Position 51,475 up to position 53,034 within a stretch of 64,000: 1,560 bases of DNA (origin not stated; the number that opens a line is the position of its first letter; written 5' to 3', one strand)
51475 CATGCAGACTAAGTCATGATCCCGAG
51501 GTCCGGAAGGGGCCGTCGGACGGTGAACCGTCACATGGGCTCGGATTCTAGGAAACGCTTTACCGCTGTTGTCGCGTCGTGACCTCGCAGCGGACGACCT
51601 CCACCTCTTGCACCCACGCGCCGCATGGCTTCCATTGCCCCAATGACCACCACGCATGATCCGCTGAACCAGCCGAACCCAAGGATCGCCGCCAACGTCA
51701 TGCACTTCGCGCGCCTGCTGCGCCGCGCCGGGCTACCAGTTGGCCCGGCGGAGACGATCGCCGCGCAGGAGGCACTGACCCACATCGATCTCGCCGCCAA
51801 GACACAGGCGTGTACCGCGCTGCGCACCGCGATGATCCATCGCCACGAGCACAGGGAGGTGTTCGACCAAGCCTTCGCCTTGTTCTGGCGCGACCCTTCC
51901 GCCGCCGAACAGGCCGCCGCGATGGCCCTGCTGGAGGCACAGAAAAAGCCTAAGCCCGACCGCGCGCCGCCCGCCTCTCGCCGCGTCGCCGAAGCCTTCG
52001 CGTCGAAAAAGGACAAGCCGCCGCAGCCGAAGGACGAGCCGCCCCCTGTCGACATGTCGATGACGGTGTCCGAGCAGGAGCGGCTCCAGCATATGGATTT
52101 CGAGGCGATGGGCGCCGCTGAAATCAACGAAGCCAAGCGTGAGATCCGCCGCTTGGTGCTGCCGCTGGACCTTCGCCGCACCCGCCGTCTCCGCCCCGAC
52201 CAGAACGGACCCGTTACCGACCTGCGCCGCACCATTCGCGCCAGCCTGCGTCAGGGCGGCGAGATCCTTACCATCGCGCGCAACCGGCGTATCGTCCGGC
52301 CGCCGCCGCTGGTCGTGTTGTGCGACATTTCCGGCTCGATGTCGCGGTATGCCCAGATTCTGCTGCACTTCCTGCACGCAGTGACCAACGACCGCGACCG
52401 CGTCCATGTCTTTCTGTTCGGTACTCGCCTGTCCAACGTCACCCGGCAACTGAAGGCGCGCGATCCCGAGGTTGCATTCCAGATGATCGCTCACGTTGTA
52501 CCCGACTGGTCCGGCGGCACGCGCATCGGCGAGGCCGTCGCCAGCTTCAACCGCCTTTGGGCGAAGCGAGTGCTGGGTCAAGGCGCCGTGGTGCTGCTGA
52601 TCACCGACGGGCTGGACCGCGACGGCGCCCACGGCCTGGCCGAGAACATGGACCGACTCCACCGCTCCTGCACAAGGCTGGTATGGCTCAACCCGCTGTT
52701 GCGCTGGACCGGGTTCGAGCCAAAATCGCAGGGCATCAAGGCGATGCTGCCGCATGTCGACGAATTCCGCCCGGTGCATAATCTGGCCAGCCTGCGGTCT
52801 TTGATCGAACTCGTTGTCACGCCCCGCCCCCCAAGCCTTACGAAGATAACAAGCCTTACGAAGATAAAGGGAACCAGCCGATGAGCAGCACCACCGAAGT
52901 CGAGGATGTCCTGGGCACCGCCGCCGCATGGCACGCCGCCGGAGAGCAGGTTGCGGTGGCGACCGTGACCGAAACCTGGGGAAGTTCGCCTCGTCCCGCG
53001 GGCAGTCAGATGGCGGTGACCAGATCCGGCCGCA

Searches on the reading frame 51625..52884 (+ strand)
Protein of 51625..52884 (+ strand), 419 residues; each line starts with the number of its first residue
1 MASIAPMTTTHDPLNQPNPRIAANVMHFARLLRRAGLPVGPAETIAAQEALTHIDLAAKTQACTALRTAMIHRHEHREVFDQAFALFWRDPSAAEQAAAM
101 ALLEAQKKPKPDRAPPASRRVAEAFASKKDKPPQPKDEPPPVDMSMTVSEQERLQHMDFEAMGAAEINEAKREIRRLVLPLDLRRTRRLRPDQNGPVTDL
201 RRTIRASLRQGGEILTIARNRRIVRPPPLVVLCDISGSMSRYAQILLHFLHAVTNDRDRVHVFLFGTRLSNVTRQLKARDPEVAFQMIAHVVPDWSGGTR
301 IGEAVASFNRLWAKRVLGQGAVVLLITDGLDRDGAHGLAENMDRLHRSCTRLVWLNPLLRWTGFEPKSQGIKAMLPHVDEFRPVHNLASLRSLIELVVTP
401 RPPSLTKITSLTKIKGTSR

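Call 31: search_protein_families(library=pfam, proteins=[window:51625-52884:+], max_evalue=0.00001)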
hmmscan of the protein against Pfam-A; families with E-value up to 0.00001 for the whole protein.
window:51625-52884:+ (419 aa): 2 families
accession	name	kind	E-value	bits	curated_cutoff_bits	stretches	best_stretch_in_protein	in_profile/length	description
PF05762.20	VWA_CoxE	-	1.1e-73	247.8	26.4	1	171-390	2-222/222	VWA domain containing CoxE-like protein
PF13519.12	VWA_2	-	4e-09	37.5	27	1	229-329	1-106/107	von Willebrand factor type A domain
